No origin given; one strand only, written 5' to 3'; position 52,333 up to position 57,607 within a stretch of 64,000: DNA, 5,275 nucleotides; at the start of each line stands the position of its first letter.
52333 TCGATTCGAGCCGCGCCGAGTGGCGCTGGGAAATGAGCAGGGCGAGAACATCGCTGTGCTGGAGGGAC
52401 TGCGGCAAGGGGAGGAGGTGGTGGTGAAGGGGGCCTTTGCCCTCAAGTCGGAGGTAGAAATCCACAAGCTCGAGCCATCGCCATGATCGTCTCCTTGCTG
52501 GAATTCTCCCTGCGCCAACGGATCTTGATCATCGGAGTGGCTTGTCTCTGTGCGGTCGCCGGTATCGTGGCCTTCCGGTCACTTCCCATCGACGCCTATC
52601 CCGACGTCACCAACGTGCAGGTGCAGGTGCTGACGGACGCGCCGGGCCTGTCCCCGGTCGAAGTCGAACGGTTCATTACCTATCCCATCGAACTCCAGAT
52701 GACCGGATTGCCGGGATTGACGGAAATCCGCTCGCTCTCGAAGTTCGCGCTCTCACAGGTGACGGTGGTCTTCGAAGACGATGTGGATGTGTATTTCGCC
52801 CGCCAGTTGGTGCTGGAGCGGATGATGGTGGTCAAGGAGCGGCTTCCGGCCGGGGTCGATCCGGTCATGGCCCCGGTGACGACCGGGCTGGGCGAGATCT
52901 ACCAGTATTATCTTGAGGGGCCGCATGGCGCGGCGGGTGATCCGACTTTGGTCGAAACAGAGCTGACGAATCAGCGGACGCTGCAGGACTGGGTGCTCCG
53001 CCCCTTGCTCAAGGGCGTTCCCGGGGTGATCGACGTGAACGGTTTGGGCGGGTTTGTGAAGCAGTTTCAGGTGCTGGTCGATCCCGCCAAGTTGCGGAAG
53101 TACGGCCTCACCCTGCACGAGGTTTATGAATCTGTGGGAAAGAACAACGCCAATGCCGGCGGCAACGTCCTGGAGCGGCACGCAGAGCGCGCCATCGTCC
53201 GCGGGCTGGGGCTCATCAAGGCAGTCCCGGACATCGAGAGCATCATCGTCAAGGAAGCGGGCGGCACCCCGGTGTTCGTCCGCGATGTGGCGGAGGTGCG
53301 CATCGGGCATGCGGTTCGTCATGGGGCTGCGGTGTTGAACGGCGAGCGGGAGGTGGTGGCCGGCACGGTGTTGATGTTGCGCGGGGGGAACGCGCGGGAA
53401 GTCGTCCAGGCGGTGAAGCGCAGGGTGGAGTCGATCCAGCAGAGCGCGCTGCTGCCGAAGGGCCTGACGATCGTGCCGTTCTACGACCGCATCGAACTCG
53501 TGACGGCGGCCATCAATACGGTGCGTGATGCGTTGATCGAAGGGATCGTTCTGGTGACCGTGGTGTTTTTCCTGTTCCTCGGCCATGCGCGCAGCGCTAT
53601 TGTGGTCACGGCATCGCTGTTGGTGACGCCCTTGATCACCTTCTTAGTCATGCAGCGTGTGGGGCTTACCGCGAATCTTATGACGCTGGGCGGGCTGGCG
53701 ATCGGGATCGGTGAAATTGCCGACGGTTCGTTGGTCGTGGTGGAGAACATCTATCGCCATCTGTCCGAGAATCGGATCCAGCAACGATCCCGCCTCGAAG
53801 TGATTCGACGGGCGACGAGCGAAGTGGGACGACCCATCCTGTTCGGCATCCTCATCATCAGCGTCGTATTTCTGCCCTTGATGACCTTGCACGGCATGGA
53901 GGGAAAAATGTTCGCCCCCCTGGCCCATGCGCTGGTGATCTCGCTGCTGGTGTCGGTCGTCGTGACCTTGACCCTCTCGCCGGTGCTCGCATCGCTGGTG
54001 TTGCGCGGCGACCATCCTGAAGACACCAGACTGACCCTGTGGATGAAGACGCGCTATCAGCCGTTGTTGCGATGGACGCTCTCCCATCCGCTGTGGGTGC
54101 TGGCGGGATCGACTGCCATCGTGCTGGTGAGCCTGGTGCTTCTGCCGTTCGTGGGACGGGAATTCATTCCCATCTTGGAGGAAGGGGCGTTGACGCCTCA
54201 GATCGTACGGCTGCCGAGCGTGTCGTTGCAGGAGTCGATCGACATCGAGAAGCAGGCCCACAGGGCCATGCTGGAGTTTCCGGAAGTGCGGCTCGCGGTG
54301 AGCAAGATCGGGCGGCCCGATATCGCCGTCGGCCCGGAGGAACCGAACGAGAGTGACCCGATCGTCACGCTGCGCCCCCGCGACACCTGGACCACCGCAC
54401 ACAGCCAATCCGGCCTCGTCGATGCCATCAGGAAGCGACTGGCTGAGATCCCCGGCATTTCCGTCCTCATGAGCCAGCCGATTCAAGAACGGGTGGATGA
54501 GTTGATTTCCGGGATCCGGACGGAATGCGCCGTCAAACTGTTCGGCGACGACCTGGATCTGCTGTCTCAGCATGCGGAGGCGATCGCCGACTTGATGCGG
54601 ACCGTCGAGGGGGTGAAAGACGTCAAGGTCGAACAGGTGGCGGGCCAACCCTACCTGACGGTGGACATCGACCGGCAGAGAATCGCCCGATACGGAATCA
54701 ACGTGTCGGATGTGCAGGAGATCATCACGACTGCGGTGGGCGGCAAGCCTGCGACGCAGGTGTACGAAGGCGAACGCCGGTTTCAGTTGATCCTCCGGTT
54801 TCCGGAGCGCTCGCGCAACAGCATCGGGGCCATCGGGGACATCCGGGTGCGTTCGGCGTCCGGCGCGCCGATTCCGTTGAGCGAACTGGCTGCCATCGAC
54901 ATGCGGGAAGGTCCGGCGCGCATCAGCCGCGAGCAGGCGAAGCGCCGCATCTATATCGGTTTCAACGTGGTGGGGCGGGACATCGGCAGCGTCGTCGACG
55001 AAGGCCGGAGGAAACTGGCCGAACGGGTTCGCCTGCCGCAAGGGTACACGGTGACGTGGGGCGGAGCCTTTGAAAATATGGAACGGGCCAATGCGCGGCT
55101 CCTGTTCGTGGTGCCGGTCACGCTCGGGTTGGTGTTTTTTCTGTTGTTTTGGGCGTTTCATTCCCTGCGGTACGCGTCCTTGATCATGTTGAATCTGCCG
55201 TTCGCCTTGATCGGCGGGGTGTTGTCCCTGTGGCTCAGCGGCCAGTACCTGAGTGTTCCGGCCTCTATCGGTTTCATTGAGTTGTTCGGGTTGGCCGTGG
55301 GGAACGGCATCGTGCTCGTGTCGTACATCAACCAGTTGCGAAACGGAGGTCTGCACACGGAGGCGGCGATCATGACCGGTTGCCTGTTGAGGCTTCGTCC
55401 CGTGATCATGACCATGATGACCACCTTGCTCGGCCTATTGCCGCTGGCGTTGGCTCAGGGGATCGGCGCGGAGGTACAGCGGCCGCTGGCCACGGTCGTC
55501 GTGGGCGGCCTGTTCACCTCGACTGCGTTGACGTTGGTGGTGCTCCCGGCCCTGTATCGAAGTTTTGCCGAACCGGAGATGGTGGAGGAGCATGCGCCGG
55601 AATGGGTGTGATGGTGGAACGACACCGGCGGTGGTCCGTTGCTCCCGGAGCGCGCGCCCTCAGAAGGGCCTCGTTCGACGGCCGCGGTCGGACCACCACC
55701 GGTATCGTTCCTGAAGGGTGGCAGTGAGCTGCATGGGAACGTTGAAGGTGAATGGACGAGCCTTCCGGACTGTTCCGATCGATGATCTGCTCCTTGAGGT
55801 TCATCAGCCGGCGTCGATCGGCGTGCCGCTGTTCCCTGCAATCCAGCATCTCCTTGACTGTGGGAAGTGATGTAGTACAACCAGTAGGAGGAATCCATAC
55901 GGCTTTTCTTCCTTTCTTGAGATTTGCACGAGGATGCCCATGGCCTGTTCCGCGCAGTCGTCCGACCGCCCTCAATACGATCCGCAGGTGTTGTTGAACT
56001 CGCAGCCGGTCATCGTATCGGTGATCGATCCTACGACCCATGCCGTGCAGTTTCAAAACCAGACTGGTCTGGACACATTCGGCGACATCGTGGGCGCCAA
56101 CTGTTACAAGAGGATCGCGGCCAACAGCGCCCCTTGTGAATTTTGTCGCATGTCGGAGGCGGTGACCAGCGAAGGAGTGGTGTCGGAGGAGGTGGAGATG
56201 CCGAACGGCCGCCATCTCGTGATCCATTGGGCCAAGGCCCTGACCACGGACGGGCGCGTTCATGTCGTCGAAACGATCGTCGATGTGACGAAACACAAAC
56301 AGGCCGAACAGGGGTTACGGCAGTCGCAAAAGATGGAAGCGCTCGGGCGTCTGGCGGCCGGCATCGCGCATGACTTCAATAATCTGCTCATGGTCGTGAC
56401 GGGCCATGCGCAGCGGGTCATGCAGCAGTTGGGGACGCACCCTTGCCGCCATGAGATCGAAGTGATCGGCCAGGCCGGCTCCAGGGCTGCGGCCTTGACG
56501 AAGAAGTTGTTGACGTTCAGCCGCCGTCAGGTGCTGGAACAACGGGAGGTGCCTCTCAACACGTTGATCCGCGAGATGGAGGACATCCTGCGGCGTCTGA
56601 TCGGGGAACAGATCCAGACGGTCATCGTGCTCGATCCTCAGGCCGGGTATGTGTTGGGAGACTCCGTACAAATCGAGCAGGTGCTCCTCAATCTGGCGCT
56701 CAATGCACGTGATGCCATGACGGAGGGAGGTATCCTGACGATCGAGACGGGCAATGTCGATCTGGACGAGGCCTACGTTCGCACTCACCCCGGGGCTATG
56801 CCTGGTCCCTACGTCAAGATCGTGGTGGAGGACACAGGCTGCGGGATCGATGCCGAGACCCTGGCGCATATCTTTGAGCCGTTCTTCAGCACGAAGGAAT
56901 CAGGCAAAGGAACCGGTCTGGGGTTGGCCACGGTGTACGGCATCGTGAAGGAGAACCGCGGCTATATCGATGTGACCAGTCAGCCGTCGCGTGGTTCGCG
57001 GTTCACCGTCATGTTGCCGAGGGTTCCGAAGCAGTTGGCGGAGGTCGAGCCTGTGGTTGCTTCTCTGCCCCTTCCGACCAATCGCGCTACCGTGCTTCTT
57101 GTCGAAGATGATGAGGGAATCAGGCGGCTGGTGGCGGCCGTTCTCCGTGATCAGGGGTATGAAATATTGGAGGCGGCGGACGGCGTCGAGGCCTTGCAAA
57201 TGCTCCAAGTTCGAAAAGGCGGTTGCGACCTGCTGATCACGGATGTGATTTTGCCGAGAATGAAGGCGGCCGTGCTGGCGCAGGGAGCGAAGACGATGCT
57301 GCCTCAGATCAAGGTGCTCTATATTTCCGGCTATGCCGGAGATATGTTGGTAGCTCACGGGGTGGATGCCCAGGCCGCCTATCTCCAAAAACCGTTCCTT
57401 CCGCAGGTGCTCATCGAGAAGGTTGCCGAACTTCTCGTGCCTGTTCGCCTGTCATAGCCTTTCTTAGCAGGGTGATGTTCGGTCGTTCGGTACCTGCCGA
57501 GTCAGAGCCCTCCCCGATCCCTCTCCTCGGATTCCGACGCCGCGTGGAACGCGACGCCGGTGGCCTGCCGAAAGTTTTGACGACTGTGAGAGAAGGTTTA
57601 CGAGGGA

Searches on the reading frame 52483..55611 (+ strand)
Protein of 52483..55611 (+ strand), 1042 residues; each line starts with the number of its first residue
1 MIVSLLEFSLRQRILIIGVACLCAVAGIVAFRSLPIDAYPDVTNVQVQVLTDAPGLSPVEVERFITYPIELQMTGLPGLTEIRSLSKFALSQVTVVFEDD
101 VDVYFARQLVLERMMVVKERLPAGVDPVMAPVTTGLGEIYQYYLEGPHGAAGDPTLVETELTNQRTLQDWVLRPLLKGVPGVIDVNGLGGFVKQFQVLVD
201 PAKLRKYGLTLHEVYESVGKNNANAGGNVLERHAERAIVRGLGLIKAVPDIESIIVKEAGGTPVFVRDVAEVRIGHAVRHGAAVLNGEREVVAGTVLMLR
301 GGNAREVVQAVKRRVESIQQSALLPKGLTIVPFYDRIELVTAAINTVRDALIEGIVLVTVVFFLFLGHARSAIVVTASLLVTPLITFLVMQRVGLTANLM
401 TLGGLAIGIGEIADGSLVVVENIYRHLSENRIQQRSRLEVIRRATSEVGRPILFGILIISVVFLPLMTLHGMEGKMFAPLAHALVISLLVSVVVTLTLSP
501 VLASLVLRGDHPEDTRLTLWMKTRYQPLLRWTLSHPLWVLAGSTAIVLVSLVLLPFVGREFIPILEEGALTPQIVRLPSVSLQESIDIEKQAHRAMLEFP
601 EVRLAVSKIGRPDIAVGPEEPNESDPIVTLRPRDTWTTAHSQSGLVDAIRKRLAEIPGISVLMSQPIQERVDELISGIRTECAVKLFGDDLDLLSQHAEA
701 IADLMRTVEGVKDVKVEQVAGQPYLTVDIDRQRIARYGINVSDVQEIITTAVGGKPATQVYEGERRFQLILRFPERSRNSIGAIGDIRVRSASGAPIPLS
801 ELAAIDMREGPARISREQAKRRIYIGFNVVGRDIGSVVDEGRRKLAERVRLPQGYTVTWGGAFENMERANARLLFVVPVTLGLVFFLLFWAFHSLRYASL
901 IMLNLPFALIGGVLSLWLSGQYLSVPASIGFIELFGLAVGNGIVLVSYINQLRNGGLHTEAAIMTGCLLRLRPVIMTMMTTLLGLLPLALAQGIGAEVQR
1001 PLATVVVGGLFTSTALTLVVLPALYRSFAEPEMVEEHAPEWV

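Call 8: search_protein_families(library=pfam, proteins=[window:52483-55611:+], max_evalue=0.001)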
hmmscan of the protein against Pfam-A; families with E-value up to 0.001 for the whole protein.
window:52483-55611:+ (1042 aa): 1 family
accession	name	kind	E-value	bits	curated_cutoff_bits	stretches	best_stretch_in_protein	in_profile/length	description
PF00873.25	ACR_tran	-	2.5e-294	979.4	28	1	6-1028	2-1020/1021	AcrB/AcrD/AcrF family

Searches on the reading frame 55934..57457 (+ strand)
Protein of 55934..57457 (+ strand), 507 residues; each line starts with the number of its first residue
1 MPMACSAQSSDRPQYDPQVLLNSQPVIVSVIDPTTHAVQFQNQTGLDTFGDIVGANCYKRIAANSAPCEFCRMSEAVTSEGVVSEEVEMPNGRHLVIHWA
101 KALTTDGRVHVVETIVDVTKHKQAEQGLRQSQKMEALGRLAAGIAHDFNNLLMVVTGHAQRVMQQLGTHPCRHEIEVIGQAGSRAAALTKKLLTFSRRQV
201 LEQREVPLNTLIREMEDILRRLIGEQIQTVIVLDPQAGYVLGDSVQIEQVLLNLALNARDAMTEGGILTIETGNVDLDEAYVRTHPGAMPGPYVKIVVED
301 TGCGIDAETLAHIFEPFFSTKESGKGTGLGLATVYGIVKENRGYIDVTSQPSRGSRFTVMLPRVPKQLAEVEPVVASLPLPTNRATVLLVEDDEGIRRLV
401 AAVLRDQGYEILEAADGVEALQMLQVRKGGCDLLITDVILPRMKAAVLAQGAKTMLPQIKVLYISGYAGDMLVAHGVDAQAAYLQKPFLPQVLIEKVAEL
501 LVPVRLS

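Call 8: search_protein_families(library=pfam, proteins=[window:55934-57457:+], max_evalue=0.001)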
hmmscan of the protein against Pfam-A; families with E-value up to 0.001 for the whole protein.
window:55934-57457:+ (507 aa): 3 families
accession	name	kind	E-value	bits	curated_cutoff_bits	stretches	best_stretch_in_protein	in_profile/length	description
PF02518.31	HATPase_c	-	8e-22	78.2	26.4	1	242-363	1-109/111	Histidine kinase-, DNA gyrase B-, and HSP90-like ATPase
PF00072.30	Response_reg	-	7.9e-16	58.7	30.2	1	387-497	1-110/111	Response regulator receiver domain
PF00512.31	HisKA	-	2.8e-05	24.5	26.9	1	137-199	2-64/66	His Kinase A (phospho-acceptor) domain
